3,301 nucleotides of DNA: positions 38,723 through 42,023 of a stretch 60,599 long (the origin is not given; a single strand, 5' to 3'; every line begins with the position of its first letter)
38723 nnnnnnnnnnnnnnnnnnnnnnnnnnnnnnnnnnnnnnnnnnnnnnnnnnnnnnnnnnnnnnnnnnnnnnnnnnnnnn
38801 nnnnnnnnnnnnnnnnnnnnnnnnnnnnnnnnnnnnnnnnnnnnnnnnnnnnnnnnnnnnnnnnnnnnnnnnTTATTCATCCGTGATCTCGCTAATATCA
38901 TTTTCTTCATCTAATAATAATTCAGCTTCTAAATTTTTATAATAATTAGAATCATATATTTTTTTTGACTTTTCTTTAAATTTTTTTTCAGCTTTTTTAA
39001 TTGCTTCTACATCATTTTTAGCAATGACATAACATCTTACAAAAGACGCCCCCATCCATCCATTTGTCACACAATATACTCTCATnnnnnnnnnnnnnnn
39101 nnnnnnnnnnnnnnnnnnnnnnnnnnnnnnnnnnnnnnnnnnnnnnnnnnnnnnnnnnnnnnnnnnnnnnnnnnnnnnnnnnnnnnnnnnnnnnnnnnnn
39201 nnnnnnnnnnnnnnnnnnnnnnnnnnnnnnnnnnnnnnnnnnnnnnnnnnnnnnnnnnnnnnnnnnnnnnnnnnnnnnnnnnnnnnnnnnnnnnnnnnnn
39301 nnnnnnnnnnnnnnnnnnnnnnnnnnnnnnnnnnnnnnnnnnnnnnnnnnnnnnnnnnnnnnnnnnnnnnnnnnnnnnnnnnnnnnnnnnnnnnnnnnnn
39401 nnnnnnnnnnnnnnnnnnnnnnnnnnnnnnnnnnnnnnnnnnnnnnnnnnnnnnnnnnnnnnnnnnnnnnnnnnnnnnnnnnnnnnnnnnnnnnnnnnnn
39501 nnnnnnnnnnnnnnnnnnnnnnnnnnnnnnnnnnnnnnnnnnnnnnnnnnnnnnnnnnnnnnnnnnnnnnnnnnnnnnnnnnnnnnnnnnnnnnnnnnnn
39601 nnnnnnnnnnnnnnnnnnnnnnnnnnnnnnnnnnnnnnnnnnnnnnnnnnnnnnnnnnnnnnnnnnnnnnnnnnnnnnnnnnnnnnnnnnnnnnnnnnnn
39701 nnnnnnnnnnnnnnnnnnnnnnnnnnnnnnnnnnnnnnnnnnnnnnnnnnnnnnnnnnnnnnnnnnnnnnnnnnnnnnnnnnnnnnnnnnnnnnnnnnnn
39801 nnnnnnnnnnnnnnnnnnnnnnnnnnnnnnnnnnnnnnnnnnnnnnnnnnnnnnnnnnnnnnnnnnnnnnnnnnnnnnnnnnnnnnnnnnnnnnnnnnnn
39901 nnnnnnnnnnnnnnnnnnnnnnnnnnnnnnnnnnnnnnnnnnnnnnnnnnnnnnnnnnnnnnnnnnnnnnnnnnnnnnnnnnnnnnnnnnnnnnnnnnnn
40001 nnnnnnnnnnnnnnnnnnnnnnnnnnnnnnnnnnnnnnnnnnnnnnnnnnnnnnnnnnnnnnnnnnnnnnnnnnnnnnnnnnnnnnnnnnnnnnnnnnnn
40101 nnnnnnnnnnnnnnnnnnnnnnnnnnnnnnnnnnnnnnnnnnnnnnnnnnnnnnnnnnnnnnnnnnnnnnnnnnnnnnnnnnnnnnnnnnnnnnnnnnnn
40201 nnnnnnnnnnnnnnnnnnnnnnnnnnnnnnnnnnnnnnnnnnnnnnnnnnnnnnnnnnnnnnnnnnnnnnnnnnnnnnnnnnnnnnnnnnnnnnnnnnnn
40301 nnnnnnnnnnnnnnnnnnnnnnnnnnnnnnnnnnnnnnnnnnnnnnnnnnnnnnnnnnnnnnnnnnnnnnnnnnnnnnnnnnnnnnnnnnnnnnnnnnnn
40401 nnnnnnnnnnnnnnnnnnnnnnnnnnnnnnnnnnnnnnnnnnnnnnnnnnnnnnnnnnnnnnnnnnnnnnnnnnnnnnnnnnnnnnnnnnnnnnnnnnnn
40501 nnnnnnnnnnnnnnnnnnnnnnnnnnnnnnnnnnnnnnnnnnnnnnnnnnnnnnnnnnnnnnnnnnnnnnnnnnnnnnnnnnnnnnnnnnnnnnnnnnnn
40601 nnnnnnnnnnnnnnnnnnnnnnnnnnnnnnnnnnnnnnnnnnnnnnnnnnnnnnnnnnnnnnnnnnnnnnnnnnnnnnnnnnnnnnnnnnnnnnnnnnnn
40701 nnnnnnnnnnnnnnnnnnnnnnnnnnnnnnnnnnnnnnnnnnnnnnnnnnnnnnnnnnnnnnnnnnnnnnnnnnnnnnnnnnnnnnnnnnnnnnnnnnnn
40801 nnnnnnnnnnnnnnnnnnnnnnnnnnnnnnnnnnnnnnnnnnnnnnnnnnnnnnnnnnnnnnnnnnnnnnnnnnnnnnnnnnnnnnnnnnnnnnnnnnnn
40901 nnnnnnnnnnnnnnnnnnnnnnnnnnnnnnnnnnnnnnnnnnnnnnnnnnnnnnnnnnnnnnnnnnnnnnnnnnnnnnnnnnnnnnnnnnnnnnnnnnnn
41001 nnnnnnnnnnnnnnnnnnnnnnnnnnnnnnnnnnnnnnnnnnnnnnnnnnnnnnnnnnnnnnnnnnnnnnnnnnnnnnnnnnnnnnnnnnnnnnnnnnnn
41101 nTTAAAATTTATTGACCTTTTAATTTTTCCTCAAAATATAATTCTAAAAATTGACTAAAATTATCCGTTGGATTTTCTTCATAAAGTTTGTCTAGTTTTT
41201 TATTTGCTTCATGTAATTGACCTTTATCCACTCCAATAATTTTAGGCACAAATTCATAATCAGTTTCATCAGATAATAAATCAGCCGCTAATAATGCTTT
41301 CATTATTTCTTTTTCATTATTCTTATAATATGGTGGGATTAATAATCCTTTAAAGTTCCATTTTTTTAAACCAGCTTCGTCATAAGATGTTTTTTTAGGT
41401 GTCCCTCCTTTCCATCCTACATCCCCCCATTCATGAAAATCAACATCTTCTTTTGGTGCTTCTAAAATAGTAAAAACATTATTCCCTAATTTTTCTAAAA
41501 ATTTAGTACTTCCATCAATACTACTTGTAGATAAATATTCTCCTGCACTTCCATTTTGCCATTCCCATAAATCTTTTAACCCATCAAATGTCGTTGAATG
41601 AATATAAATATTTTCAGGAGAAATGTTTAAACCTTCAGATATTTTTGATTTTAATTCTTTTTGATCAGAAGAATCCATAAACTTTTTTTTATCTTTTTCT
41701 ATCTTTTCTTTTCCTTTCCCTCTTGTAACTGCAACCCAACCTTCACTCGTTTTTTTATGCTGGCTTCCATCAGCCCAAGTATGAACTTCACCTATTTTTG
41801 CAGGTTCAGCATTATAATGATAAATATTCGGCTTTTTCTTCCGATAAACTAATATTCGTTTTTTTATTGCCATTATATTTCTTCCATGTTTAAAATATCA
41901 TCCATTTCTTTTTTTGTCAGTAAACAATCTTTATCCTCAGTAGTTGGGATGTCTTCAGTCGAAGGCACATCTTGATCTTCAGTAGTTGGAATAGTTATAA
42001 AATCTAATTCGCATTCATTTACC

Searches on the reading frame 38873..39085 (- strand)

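Call 65: search_protein_families(library=phrogs, proteins=[window:38873-39085:-], max_evalue=0.001)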
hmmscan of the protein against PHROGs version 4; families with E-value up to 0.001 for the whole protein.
window:38873-39085:- (70 aa): 2 families
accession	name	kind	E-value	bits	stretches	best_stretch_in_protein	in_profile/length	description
phrog_11304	-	unknown function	3.2e-09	38.6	1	1-48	13-61/106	-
phrog_35246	-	unknown function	0.00012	22.8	1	4-63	82-141/226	-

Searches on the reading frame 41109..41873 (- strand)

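Call 65: search_protein_families(library=phrogs, proteins=[window:41109-41873:-], max_evalue=0.001)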
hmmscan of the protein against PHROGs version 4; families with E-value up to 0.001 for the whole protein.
window:41109-41873:- (254 aa): 2 families
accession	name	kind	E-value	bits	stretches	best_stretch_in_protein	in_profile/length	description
phrog_4272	-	unknown function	5.2e-05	22.8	1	23-78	346-400/764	-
phrog_23773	-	unknown function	0.00069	19.4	1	16-64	187-236/451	-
